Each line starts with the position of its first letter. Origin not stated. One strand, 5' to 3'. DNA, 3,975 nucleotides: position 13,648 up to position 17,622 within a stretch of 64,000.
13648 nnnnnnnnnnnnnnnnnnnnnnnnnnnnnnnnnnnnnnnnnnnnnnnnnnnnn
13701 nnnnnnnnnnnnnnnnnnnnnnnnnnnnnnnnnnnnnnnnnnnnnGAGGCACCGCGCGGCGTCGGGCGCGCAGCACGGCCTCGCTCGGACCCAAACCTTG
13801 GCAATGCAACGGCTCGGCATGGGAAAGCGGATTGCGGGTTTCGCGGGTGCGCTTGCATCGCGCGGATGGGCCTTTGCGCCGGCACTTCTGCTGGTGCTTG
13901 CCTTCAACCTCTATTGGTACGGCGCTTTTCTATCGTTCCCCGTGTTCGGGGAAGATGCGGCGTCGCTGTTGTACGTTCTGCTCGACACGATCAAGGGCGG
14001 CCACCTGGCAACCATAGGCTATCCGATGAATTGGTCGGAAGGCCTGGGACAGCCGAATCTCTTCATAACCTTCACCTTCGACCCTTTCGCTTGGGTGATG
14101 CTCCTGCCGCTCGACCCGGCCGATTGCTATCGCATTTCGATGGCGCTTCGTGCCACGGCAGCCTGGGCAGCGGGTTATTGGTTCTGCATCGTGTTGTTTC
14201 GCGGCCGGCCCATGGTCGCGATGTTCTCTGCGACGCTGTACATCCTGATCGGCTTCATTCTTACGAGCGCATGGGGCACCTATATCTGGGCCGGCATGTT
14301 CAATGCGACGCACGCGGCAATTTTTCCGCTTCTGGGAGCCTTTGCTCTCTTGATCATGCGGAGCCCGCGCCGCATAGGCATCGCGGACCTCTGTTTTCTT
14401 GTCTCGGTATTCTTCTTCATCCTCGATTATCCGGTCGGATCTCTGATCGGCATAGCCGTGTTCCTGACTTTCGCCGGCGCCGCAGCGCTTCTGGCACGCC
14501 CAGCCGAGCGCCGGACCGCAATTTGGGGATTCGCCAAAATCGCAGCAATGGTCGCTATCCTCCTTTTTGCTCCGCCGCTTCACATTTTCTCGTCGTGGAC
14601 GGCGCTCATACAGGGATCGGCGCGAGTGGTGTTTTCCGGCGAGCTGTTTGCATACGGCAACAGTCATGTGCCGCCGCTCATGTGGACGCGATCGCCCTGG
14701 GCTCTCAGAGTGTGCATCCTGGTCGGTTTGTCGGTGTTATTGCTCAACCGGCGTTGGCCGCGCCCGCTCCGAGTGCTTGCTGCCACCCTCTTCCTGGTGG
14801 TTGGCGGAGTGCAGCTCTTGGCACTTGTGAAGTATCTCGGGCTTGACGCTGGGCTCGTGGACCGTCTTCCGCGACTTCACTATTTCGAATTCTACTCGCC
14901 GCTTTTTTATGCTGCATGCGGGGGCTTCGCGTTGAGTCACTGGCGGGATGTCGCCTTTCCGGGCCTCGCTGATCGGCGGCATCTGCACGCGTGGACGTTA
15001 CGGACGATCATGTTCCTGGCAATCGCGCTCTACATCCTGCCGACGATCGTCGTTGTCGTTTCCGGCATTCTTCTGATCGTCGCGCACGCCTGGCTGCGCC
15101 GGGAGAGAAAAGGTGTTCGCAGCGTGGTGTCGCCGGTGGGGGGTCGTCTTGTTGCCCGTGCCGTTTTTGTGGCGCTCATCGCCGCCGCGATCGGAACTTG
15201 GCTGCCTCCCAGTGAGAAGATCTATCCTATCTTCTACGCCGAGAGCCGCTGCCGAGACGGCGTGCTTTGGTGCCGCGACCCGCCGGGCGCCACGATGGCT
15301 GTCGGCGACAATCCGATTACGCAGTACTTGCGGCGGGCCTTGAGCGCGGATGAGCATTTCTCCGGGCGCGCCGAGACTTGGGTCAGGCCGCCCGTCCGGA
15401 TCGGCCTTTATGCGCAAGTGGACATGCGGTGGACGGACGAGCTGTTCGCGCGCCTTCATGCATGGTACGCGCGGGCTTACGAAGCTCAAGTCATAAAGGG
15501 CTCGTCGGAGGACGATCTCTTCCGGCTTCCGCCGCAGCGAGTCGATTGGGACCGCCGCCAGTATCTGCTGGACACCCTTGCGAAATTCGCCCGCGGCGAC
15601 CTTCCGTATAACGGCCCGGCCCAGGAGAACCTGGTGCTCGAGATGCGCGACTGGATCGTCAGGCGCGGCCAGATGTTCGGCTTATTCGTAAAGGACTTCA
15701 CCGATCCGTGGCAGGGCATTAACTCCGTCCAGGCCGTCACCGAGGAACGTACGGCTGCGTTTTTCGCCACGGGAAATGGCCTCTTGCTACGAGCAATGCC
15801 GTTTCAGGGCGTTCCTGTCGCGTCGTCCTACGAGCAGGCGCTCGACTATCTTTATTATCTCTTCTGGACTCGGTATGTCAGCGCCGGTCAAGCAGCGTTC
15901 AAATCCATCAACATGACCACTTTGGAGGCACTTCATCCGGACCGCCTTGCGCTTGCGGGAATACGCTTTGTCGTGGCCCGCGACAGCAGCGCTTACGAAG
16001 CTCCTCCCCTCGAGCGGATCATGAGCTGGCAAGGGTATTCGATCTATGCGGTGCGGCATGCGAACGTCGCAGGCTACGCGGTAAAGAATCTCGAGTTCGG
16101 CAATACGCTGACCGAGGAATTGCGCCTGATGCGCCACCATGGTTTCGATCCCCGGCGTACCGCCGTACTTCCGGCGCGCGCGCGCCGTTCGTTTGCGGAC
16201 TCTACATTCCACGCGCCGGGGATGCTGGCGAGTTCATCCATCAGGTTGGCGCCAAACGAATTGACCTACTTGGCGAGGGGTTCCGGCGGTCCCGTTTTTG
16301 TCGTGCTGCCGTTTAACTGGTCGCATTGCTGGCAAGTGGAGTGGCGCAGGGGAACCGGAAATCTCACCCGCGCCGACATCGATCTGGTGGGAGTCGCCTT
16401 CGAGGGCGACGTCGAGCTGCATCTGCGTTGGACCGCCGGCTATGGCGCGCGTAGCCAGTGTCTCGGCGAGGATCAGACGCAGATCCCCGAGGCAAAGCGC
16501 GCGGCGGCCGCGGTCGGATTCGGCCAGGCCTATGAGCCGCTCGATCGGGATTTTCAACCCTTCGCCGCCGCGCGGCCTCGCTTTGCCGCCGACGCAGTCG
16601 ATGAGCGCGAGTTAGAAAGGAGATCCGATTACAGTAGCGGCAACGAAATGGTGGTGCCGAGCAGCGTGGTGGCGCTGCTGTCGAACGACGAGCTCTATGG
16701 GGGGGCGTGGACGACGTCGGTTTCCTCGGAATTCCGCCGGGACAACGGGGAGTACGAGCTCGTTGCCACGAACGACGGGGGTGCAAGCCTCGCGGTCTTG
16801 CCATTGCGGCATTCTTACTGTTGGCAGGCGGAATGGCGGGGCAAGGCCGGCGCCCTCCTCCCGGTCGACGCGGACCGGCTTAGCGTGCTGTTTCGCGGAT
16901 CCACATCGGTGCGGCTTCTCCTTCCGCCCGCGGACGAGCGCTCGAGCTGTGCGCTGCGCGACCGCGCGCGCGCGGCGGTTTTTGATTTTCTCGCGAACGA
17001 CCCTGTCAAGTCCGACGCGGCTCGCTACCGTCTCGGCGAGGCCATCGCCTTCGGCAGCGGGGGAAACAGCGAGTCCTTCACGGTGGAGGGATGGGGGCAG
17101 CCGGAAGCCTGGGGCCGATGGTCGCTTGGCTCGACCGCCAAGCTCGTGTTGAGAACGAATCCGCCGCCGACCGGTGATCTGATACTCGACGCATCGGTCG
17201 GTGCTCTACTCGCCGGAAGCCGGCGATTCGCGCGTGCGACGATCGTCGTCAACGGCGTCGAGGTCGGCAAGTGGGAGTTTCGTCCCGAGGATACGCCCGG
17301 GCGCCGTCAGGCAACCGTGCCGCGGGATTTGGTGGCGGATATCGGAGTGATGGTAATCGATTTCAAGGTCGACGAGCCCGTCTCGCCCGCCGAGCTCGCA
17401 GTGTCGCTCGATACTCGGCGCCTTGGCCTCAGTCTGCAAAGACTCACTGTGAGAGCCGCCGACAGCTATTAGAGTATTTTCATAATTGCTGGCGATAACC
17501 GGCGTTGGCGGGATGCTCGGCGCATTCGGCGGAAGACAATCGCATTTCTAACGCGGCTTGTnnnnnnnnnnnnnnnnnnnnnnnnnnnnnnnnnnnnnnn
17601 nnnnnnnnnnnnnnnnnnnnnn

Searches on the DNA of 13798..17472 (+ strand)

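Call 14: search_dna_similar(query=window:13798-17472:+, collection=plasmids, mode=near, max_rows=10)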
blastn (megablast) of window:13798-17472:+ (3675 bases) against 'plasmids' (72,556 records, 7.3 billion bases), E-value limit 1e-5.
No match.
